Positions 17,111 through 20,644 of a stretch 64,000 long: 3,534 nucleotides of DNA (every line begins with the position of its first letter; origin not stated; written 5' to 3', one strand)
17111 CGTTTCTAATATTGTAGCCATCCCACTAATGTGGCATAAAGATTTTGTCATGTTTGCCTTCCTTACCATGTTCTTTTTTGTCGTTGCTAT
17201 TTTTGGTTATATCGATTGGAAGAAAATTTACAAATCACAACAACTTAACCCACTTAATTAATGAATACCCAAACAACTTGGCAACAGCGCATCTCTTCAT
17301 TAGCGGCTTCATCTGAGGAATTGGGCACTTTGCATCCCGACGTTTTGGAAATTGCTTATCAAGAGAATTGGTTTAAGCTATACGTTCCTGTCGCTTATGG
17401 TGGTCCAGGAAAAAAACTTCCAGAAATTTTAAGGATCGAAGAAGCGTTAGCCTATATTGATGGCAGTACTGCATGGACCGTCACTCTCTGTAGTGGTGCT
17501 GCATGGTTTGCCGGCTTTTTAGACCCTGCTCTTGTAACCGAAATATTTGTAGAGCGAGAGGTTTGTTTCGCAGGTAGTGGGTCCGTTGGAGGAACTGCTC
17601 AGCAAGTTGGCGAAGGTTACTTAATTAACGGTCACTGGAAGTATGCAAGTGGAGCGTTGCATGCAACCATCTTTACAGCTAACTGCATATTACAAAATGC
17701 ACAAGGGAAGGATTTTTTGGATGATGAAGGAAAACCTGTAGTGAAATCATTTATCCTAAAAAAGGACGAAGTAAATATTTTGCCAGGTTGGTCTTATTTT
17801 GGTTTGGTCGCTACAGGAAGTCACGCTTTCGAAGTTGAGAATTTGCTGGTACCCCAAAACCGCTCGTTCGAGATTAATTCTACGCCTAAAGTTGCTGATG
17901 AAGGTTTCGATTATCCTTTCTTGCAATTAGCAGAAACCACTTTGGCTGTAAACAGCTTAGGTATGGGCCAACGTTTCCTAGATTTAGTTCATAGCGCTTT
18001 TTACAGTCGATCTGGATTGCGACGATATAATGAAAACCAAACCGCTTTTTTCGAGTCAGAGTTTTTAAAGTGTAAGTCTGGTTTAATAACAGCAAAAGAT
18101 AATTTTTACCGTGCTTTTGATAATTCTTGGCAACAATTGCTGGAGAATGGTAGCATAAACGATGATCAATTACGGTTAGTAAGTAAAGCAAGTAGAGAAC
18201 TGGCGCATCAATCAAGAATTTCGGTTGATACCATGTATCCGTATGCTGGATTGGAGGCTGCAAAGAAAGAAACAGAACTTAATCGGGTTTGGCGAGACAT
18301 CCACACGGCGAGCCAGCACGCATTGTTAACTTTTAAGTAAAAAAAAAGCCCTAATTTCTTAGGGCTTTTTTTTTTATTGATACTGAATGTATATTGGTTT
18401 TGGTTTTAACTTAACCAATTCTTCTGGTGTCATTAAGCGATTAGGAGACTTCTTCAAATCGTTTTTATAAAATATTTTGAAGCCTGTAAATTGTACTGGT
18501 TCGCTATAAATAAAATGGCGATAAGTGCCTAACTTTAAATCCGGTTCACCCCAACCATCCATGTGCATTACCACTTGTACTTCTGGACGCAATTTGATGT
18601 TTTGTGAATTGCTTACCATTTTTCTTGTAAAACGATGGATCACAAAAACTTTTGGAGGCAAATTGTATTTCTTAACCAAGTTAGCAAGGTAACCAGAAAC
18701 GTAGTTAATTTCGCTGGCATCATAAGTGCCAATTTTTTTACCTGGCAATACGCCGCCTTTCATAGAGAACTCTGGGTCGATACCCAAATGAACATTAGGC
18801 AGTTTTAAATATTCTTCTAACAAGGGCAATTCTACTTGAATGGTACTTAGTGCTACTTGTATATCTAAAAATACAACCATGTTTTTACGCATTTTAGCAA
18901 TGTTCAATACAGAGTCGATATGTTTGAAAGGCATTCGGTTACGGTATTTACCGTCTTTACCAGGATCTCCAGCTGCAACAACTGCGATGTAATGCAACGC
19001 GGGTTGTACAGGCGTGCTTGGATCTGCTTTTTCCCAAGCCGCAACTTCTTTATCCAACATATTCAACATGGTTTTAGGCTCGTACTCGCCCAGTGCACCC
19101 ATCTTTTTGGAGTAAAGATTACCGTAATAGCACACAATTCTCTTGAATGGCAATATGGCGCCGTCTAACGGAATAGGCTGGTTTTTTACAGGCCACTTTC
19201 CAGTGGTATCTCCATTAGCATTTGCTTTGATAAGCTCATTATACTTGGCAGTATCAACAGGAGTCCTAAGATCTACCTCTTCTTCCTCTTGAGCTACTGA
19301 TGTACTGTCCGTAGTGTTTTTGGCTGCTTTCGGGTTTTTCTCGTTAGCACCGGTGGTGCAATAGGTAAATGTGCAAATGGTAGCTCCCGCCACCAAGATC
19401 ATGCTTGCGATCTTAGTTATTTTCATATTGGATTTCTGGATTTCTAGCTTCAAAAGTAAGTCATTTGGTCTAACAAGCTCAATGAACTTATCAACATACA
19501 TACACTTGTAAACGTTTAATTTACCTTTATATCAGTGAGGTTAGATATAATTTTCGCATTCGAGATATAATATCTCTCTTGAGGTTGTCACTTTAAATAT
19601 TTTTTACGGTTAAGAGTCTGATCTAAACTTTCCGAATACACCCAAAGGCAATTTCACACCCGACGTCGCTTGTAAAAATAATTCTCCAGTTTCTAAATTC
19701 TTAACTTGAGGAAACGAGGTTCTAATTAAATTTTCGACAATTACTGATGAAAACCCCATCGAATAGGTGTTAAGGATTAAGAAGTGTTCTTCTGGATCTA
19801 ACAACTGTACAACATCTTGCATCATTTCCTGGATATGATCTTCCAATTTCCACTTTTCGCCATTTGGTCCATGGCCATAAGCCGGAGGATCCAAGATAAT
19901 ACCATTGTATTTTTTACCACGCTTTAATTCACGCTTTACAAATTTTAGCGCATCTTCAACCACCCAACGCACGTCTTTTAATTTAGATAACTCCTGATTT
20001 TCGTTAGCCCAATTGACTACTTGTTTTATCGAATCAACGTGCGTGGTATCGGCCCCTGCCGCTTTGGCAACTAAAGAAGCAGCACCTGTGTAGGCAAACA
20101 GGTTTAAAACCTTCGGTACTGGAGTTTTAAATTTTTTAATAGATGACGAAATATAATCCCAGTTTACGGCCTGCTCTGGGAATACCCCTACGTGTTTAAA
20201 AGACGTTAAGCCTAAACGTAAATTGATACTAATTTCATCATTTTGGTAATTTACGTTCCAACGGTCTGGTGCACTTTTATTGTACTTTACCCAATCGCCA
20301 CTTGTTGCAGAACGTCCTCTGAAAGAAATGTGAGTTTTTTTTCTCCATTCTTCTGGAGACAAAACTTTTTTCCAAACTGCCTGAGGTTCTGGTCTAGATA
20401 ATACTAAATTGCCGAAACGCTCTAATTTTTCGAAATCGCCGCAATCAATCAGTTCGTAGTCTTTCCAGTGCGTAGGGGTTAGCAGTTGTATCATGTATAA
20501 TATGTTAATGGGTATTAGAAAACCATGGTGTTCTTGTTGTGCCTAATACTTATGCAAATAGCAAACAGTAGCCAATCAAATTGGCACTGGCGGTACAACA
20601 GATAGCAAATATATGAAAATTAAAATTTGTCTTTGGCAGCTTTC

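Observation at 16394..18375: TPP-riboswitch operon pairing a PnuT transporter with an orphan flavin monooxygenase: candidate new thiamine salvage step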

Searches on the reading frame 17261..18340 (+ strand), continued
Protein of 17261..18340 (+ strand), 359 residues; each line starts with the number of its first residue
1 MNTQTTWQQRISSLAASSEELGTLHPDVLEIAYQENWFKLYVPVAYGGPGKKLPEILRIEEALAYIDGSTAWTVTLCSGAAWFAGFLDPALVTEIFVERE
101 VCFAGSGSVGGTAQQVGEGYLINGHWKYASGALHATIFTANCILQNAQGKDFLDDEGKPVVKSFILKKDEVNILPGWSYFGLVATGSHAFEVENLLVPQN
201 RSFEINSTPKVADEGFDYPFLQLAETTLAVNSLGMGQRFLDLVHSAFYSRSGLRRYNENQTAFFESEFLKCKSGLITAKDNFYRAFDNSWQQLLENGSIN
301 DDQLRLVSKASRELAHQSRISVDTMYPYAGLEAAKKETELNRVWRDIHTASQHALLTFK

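Call 92: search_protein_families(library=pfam, alignment_id=A6, max_evalue=0.0001)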
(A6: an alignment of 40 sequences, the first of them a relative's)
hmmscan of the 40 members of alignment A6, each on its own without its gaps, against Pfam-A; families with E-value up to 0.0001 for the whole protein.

A. member 1, L115:7170-8855:+ (562 aa): 1 family
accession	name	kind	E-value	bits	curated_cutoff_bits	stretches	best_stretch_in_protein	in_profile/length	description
PF01663.27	Phosphodiest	-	1.2e-49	170.2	23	1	48-504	1-337/342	Type I phosphodiesterase / nucleotide pyrophosphatase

B. families by the number of members that match (of 40 scanned): 21 families
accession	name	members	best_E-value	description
PF01663.27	Phosphodiest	18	1.3e-51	Type I phosphodiesterase / nucleotide pyrophosphatase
PF02754.22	CCG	3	1.4e-34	Cysteine-rich domain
PF00480.26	ROK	2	2.1e-60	ROK family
PF04383.19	KilA-N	2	1e-17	KilA-N domain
PF00884.28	Sulfatase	2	1e-06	Sulfatase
PF13365.12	Trypsin_2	1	3.1e-32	Trypsin-like peptidase domain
PF13472.12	Lipase_GDSL_2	1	3.7e-20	GDSL-like Lipase/Acylhydrolase family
PF00561.26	Abhydrolase_1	1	3.4e-19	alpha/beta hydrolase fold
PF01569.27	PAP2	1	1.2e-18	PAP2 superfamily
PF00089.32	Trypsin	1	7.7e-16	Trypsin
PF00903.31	Glyoxalase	1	6.3e-14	Glyoxalase/Bleomycin resistance protein/Dioxygenase superfamily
PF13180.12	PDZ_2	1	1.1e-11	PDZ domain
PF12697.13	Abhydrolase_6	1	3.3e-11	Alpha/beta hydrolase family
PF00595.29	PDZ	1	1.4e-09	PDZ domain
PF12146.15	Hydrolase_4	1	7.1e-08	Serine aminopeptidase, S33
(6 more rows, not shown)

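Call 98: search_solved_structures(query=window:17261-18337:+, max_evalue=1e-15, show_alignments=2)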
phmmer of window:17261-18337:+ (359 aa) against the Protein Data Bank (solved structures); distinct sequences matched with E-value up to 1e-15: 4.
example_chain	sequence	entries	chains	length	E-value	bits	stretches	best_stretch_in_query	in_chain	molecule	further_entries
7f72_A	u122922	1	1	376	8.5e-23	84.3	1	40-354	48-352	Rv3094c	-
7f70_A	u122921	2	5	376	8.9e-23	84.2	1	40-354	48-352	Rv3094c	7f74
3afe_A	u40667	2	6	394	6.7e-16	61.6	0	13-354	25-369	Hydroxylase, putative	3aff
2rfq_A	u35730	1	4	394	8.8e-16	61.2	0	15-354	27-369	3-HSA hydroxylase, oxygenase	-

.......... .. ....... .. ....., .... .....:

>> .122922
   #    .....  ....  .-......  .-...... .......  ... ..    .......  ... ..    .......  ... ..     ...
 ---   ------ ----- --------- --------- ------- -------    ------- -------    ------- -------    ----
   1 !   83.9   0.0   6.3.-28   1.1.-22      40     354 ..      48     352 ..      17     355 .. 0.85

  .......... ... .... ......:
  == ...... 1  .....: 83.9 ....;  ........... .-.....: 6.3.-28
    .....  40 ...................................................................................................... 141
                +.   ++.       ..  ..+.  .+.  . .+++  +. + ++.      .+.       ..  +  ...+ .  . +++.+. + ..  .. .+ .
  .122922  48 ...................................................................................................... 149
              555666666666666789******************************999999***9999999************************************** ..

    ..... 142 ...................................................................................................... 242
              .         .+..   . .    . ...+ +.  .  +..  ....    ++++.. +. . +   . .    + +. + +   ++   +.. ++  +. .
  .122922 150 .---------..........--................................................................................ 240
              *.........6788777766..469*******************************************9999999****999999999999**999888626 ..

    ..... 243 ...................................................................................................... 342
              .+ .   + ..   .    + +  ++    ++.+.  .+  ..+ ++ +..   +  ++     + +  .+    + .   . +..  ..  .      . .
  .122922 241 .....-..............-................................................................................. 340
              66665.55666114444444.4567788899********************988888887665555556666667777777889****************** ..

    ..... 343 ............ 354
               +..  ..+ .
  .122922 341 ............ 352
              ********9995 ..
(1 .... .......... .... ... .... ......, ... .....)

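Call 102: search_protein_families(library=pfam, proteins=[P0247, P0201, P0126, P0172, P0204, P0258], max_evalue=0.001)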
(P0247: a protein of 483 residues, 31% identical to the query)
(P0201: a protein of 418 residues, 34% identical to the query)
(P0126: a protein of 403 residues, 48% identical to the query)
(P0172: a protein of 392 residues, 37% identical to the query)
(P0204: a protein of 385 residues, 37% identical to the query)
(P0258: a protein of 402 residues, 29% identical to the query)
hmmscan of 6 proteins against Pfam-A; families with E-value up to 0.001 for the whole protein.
P0247 (483 aa): 2 families
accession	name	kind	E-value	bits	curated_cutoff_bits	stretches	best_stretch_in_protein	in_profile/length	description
PF08028.16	Acyl-CoA_dh_2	-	3.9e-17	63.2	22.7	1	343-474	2-133/134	Acyl-CoA dehydrogenase, C-terminal domain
PF02771.21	Acyl-CoA_dh_N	-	4.9e-07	30.5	22.9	1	128-194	19-85/113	Acyl-CoA dehydrogenase, N-terminal domain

P0201 (418 aa): 2 families
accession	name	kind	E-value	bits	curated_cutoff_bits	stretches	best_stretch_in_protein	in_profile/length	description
PF08028.16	Acyl-CoA_dh_2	-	6.8e-13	49.5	22.7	1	286-415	3-132/134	Acyl-CoA dehydrogenase, C-terminal domain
PF02771.21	Acyl-CoA_dh_N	-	6.3e-07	30.2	22.9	1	8-96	15-105/113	Acyl-CoA dehydrogenase, N-terminal domain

P0126 (403 aa): 1 family
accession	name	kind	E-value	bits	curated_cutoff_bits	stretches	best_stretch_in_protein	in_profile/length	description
PF08028.16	Acyl-CoA_dh_2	-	6.3e-07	30.2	22.7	1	324-402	54-132/134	Acyl-CoA dehydrogenase, C-terminal domain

P0172 (392 aa): 2 families
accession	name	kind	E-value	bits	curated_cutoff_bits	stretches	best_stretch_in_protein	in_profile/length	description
PF08028.16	Acyl-CoA_dh_2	-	6.6e-12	46.3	22.7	1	258-386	3-131/134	Acyl-CoA dehydrogenase, C-terminal domain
PF02770.24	Acyl-CoA_dh_M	-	0.0004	20.9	33.3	0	145-223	23-96/97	Acyl-CoA dehydrogenase, middle domain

P0204 (385 aa): 2 families
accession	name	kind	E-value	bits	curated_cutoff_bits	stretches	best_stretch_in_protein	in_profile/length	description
PF02771.21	Acyl-CoA_dh_N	-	0.0001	23.1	22.9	1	27-93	20-86/113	Acyl-CoA dehydrogenase, N-terminal domain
PF08028.16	Acyl-CoA_dh_2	-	0.00028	21.6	22.7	1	306-377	62-132/134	Acyl-CoA dehydrogenase, C-terminal domain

P0258 (402 aa): 3 families
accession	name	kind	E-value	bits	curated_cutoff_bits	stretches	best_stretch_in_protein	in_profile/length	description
PF08028.16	Acyl-CoA_dh_2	-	3.1e-11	44.1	22.7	1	239-362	3-131/134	Acyl-CoA dehydrogenase, C-terminal domain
PF02771.21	Acyl-CoA_dh_N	-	7e-05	23.6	22.9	0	19-89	16-86/113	Acyl-CoA dehydrogenase, N-terminal domain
PF02770.24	Acyl-CoA_dh_M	-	0.00013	22.5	33.3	1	124-201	21-93/97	Acyl-CoA dehydrogenase, middle domain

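Call 105: list_cluster_members(proteins=[L099:5983-7086:+, L089:5971-7059:+, L129:1936-3024:+, L112:6001-7107:+, L093:6001-7095:+, L137:5989-7080:+, L160:3195-4286:+, L120:5956-7038:+, L109:5992-7041:+, L127:5950-7053:+])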
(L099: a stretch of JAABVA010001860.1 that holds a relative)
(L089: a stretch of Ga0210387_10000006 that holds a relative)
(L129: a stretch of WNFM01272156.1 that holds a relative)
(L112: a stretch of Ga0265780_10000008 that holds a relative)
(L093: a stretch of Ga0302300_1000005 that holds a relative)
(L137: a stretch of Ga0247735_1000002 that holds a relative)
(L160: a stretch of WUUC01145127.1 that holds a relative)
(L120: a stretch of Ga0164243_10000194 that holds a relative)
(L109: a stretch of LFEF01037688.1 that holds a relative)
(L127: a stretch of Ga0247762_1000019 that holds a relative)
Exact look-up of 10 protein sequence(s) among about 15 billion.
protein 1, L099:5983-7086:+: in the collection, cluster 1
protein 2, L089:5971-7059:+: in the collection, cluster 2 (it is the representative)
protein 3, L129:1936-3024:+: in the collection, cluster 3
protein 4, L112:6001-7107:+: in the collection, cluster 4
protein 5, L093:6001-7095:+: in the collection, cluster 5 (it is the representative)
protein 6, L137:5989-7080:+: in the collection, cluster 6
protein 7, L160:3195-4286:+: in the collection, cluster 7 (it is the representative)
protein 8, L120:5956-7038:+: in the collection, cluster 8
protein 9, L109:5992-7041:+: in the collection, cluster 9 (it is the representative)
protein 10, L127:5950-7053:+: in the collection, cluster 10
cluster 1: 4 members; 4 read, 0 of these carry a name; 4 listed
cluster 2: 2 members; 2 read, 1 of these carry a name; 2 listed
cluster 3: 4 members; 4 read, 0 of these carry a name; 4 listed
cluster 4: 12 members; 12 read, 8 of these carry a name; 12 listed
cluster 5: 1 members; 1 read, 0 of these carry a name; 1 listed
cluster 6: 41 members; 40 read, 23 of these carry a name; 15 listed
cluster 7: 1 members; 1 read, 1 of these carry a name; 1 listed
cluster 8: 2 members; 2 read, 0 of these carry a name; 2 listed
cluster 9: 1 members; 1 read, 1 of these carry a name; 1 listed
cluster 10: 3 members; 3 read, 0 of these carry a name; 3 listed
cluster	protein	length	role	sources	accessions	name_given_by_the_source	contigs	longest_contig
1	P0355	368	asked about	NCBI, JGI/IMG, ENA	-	-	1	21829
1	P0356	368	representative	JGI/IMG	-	-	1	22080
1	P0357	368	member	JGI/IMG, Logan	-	-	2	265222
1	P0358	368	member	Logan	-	-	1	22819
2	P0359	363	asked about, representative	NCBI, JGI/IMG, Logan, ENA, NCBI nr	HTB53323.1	MAG TPA: hypothetical protein VK718_11180 [Ferruginibacter sp.] | alkylation response protein AidB-like acyl-CoA dehydrogenase | hypothetical protein [Ferruginibacter sp.]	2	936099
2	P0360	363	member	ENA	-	-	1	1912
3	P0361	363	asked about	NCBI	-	-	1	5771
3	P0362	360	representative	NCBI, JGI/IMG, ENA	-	-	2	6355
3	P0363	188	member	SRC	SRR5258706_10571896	-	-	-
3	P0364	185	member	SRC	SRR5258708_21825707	-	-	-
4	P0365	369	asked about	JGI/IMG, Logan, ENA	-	-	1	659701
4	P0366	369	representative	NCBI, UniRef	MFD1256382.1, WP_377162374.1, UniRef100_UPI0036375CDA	acyl-CoA dehydrogenase [Mucilaginibacter terrae] | acyl-CoA dehydrogenase n=1 Tax=Mucilaginibacter terrae TaxID=1955052 RepID=UPI0036375CDA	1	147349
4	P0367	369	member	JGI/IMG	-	alkylation response protein AidB-like acyl-CoA dehydrogenase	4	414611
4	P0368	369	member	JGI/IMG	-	alkylation response protein AidB-like acyl-CoA dehydrogenase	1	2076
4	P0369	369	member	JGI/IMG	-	alkylation response protein AidB-like acyl-CoA dehydrogenase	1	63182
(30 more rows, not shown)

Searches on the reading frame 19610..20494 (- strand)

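Call 5: search_protein_families(library=pfam, proteins=[window:19610-20494:-], max_evalue=0.01)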
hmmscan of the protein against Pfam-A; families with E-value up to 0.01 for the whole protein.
window:19610-20494:- (294 aa): 3 families
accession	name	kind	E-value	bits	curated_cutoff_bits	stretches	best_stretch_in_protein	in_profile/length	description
PF10672.15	Methyltrans_SAM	-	8.2e-09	35.6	27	1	86-234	89-230/286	S-adenosylmethionine-dependent methyltransferase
PF03602.21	Cons_hypoth95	-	1.1e-05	25.6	24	1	127-204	43-122/182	Conserved hypothetical protein 95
PF05175.20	MTS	-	0.0058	16.7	23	1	128-267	34-160/170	Methyltransferase small domain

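Call 6: search_protein_families(library=ncbifam, proteins=[window:19610-20494:-], max_evalue=0.01)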
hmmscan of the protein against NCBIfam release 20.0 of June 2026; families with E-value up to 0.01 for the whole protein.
window:19610-20494:- (294 aa): 9 families
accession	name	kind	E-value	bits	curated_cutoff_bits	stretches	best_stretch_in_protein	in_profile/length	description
NF008748.0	PRK11783.1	equivalog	2.2e-16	59.2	466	1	56-238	480-655/704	bifunctional 23S rRNA (guanine(2069)-N(7))-methyltransferase RlmK/23S rRNA (guanine(2445)-N(2))-methyltransferase RlmL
NF053718.1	23SC1962Mtase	equivalog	3e-11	42.7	575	1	89-208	180-293/383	23S rRNA (cytosine(1962)-C(5))-methyltransferase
NF011707.0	PRK15128.1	equivalog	4.6e-08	32.3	712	1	128-208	223-306/396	23S rRNA (cytosine(1962)-C(5))-methyltransferase RlmI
TIGR00479.1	rumA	equivalog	9.3e-06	24.7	183.55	1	127-207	295-375/432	23S rRNA (uracil(1939)-C(5))-methyltransferase RlmD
NF046099.1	RSP_2647_MTase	equivalog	1.1e-05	24.5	600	1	127-207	219-301/391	RSP_2647 family RNA methyltransferase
NF009639.0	PRK13168.1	equivalog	1.8e-05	23.8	458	1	80-207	258-382/446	23S rRNA (uracil(1939)-C(5))-methyltransferase RlmD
TIGR00095.1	TIGR00095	equivalog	0.00074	19.2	117.5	1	128-204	55-133/194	16S rRNA (guanine(966)-N(2))-methyltransferase RsmD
TIGR03534.1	RF_mod_PrmC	equivalog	0.0013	18.2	199.1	1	129-204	92-165/253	peptide chain release factor N(5)-glutamine methyltransferase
NF033380.1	Rlm_2499C5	equivalog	0.0015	17.3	650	1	128-207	223-302/391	23S rRNA (cytosine(2499)-C(5))-methyltransferase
